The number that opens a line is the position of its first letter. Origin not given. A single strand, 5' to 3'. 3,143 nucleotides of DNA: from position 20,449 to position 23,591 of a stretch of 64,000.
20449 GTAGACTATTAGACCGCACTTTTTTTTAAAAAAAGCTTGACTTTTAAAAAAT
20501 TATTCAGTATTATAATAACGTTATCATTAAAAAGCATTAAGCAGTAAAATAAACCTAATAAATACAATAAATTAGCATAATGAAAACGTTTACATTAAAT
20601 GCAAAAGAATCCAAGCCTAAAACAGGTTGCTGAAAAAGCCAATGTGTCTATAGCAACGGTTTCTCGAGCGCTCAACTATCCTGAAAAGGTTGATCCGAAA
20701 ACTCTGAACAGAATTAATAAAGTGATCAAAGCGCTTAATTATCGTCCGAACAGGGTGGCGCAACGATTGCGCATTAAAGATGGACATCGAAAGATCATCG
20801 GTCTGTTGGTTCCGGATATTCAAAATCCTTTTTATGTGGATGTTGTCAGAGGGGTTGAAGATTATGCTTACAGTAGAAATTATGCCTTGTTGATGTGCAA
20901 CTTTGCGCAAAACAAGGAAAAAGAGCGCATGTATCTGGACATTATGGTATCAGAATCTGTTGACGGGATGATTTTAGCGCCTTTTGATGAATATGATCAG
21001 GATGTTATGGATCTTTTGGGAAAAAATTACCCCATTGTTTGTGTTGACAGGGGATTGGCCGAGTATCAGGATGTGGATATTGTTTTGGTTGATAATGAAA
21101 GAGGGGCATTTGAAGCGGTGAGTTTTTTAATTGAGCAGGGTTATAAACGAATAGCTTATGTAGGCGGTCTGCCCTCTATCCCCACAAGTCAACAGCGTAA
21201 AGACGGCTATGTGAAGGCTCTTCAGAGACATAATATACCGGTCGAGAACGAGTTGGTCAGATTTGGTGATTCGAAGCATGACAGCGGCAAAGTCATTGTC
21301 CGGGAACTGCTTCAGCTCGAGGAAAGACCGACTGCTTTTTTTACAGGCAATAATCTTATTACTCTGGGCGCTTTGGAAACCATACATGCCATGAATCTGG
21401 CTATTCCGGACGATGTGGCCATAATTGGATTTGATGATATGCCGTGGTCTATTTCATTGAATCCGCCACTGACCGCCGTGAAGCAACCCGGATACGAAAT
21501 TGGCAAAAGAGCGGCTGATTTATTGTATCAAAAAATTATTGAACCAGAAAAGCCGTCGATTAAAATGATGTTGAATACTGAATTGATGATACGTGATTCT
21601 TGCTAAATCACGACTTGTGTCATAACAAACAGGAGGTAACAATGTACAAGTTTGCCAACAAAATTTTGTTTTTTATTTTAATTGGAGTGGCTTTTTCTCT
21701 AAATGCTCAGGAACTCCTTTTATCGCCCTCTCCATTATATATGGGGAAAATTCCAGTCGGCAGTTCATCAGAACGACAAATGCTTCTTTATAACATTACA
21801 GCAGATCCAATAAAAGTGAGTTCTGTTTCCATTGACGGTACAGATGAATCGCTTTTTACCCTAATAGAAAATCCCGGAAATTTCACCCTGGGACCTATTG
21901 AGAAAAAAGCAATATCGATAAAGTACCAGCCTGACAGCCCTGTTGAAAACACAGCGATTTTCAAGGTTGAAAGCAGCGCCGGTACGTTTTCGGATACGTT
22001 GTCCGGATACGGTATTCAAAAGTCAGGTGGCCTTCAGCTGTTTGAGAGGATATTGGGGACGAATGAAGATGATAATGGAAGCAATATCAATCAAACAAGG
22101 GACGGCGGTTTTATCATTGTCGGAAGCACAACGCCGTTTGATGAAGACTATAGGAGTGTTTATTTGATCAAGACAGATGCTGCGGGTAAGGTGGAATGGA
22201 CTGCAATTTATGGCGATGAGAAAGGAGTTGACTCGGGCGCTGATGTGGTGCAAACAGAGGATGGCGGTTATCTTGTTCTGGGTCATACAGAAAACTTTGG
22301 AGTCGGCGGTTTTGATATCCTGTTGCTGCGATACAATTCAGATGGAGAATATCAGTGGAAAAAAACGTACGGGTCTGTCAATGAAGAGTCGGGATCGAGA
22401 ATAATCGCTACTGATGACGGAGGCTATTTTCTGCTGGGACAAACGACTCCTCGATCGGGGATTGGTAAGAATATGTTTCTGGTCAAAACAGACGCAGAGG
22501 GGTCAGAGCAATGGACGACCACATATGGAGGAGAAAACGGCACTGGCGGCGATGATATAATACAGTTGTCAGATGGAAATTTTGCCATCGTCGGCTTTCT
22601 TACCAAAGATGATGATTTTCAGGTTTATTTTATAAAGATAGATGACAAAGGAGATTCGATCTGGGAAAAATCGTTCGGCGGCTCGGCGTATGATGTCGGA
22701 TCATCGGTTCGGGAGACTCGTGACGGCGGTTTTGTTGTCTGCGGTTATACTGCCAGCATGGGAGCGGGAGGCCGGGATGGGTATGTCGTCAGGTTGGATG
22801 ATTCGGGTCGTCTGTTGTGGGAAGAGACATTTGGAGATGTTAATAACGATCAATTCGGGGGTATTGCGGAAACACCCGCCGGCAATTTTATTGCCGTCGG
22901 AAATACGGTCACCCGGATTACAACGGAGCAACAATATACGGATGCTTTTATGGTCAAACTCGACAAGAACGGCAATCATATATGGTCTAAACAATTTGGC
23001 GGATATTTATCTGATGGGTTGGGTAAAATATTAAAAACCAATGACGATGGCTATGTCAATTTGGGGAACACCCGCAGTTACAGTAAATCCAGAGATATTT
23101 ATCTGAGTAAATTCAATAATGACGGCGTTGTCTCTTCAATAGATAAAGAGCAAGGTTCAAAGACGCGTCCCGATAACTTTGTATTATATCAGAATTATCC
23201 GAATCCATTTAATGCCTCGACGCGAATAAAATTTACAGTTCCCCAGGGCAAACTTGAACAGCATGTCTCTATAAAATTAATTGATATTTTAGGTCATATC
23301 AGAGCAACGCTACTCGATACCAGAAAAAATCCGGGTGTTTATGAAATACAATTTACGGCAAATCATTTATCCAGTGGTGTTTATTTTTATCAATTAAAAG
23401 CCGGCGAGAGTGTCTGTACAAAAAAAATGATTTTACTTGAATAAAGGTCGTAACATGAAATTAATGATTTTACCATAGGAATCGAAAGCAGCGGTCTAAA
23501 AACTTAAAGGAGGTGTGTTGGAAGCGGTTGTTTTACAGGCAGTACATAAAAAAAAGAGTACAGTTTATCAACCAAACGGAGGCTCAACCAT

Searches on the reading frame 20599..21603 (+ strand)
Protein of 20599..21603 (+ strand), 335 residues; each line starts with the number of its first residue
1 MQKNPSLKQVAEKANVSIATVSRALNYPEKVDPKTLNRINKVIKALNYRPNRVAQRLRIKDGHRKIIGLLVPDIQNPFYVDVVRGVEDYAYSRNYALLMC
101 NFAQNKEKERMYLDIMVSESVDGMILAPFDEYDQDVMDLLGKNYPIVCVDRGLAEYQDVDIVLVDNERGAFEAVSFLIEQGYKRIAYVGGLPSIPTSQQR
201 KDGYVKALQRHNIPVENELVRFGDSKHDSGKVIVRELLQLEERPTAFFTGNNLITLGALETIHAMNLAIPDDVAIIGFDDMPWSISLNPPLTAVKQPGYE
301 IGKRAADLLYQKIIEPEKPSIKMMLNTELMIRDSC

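Call 9: search_protein_families(library=pfam, proteins=[window:20599-21603:+], max_evalue=0.001)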
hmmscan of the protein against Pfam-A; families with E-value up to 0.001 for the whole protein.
window:20599-21603:+ (335 aa): 4 families
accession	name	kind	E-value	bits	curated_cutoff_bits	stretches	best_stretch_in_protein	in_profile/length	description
PF13377.12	Peripla_BP_3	-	1.2e-31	110.5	26.5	1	175-335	2-167/167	Periplasmic binding protein-like domain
PF00532.27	Peripla_BP_1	-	1.6e-28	100.4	22.2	1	66-315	3-262/281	Periplasmic binding proteins and sugar binding domain of LacI family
PF13407.12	Peripla_BP_4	-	3.4e-16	60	35.1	1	67-311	1-252/258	Periplasmic binding protein domain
PF00356.27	LacI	-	8e-16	58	27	1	6-51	1-46/46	Bacterial regulatory proteins, lacI family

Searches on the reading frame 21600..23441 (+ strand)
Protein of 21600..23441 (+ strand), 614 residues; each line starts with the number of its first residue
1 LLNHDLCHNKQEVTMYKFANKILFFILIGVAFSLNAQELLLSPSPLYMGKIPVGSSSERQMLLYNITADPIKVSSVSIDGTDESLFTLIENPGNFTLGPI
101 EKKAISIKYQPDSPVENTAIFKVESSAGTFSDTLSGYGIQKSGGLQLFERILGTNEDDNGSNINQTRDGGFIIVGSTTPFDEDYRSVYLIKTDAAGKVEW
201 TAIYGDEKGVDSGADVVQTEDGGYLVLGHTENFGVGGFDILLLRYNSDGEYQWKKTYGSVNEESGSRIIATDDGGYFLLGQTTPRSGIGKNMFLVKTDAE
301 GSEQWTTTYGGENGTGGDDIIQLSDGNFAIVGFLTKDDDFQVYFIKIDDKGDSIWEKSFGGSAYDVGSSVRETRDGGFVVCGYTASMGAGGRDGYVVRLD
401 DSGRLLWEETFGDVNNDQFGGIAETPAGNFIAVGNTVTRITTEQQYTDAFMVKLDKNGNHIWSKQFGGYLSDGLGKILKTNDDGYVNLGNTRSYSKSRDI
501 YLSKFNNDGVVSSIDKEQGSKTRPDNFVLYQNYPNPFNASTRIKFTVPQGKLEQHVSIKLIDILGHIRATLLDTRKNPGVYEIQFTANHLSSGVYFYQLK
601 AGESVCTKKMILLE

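Call 9: search_protein_families(library=pfam, proteins=[window:21600-23441:+], max_evalue=0.001)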
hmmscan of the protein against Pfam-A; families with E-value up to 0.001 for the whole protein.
window:21600-23441:+ (614 aa): 3 families
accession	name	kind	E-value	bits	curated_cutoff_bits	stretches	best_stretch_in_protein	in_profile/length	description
PF18962.6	Por_Secre_tail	-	3.3e-09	37.4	27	1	533-611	2-74/75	Secretion system C-terminal sorting domain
PF22073.2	Cep192_D4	-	6.3e-05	23.6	35.5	1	39-138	4-111/112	Cep192 domain 4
PF15780.11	ASH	-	0.00038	21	27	1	39-125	3-90/98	Abnormal spindle-like microcephaly-assoc'd, ASPM-SPD-2-Hydin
